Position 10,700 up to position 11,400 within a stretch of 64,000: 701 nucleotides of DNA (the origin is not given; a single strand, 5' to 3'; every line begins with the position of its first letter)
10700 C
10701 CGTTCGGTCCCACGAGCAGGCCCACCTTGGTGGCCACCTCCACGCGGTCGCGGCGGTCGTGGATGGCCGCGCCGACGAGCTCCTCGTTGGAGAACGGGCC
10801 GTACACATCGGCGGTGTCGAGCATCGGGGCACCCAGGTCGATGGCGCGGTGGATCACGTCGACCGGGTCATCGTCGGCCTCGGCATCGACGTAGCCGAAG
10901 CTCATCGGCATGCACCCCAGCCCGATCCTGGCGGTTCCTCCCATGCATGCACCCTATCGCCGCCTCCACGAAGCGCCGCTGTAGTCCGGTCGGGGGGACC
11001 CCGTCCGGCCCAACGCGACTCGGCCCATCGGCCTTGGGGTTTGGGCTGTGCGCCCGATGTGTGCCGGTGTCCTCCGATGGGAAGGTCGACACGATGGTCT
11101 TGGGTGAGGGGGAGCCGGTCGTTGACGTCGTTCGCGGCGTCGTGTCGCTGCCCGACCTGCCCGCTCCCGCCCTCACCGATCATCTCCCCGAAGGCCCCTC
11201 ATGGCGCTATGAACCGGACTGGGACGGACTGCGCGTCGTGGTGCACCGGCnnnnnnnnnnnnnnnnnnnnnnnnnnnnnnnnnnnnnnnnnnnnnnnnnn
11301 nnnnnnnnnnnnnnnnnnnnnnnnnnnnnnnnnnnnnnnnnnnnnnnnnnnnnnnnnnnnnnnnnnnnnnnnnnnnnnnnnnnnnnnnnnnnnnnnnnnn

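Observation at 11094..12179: LigC-like ATP-dependent DNA ligase homolog with every catalytic lysine replaced (predicted pseudo-ligase)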

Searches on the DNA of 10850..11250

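Call 44: search_rna_families(source=window, start=10850, end=11250, threshold=evalue, max_evalue=10, show_alignments=2)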
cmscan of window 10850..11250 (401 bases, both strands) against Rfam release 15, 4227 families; matches with E-value up to 10: 3.
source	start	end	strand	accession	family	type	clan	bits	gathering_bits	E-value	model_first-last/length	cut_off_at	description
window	11099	11180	+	RF04074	mir-1199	Gene; miRNA;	-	21.4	80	1.1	1-100/100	no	mir-1199 microRNA precursor family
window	11093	11184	+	RF03261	mir-1759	Gene; miRNA;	-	18.4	58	0.8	1-75/75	no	mir-1759 microRNA precursor family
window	10852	10912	-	RF01127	sR42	Gene; snRNA; snoRNA; CD-box;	-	11.9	38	2.1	1-63/63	no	Small nucleolar RNA sR42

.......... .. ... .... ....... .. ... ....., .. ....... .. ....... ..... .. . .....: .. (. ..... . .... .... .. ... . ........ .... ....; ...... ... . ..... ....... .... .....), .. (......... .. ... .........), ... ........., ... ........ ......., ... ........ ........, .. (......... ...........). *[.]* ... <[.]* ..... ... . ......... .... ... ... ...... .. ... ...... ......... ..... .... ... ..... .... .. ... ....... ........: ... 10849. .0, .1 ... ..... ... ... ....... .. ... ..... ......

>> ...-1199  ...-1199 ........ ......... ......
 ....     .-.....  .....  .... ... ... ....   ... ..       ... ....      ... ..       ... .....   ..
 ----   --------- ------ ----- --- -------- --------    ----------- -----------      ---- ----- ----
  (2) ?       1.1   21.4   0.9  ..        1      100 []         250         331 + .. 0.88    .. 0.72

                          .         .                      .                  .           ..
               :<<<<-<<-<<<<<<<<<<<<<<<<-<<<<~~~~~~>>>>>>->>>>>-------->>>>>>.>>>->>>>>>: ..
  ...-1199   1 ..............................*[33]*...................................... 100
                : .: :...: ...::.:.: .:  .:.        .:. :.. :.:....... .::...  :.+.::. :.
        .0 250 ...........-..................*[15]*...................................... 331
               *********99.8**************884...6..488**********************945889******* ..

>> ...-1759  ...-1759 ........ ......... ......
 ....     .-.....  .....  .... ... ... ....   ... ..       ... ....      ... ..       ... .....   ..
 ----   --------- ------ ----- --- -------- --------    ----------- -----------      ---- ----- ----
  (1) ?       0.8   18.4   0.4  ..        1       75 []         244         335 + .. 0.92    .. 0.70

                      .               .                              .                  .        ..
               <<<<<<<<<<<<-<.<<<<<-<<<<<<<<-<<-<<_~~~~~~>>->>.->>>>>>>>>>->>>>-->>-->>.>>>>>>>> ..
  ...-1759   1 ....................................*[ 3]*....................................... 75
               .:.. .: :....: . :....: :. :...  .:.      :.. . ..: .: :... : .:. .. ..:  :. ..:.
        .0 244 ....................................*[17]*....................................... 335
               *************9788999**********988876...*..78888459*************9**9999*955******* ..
